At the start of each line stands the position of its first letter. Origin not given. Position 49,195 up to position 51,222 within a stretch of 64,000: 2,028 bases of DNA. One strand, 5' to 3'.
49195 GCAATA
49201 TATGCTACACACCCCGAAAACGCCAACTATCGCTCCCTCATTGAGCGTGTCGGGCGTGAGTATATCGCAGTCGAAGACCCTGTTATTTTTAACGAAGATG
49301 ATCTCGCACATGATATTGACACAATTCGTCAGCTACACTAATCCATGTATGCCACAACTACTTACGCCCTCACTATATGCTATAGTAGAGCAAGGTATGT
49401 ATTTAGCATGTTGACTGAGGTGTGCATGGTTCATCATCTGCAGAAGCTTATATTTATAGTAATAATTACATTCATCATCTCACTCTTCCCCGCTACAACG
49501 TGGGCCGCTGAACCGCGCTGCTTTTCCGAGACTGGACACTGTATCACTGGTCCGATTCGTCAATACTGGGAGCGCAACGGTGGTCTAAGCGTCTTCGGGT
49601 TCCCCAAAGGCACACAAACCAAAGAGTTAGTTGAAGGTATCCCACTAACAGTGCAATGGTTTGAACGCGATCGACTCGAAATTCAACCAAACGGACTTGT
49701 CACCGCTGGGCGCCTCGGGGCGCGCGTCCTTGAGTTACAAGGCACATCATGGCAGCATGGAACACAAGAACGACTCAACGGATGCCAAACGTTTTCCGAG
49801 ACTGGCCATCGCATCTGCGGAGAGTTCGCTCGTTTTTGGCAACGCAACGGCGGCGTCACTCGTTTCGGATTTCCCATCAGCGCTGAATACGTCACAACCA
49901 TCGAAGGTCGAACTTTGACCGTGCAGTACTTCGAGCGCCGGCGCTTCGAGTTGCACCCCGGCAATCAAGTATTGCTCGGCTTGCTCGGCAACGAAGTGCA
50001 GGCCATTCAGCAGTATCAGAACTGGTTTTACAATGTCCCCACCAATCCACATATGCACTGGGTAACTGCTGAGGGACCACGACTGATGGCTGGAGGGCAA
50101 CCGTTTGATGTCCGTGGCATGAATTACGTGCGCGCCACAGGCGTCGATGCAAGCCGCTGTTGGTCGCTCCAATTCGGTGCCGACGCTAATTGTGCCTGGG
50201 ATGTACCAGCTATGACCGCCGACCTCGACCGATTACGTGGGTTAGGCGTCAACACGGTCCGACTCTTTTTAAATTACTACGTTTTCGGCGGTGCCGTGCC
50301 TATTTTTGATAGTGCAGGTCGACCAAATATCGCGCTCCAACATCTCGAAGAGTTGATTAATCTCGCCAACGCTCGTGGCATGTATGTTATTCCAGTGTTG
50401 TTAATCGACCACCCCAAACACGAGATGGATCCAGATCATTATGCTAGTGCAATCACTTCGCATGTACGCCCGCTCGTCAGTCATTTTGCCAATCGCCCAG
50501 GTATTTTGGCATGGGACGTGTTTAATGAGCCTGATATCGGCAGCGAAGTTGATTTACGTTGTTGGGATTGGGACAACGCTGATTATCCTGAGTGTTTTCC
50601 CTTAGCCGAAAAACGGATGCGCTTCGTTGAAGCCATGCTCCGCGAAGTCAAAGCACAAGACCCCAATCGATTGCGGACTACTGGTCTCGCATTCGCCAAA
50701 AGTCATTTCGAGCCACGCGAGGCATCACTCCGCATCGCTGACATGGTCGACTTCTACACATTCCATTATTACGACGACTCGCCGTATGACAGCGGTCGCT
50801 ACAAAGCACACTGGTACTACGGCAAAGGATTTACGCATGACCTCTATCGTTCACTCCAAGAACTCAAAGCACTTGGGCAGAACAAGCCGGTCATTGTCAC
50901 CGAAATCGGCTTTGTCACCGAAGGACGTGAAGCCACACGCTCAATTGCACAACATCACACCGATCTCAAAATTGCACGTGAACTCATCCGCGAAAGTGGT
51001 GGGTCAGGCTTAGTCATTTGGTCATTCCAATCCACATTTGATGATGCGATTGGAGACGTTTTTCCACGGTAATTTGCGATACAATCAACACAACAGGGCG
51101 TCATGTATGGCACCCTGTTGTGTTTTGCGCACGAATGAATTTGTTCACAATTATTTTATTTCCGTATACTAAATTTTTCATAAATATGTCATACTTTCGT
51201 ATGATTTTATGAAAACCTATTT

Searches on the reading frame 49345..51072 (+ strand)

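Call 7: search_protein_families(library=pfam, proteins=[window:49345-51072:+], max_evalue=0.01)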
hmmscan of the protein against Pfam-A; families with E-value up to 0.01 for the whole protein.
window:49345-51072:+ (575 aa): 1 family
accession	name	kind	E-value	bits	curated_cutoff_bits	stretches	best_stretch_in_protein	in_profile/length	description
PF00150.24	Cellulase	-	1.4e-12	48.1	23.5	1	281-561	15-268/272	Cellulase (glycosyl hydrolase family 5)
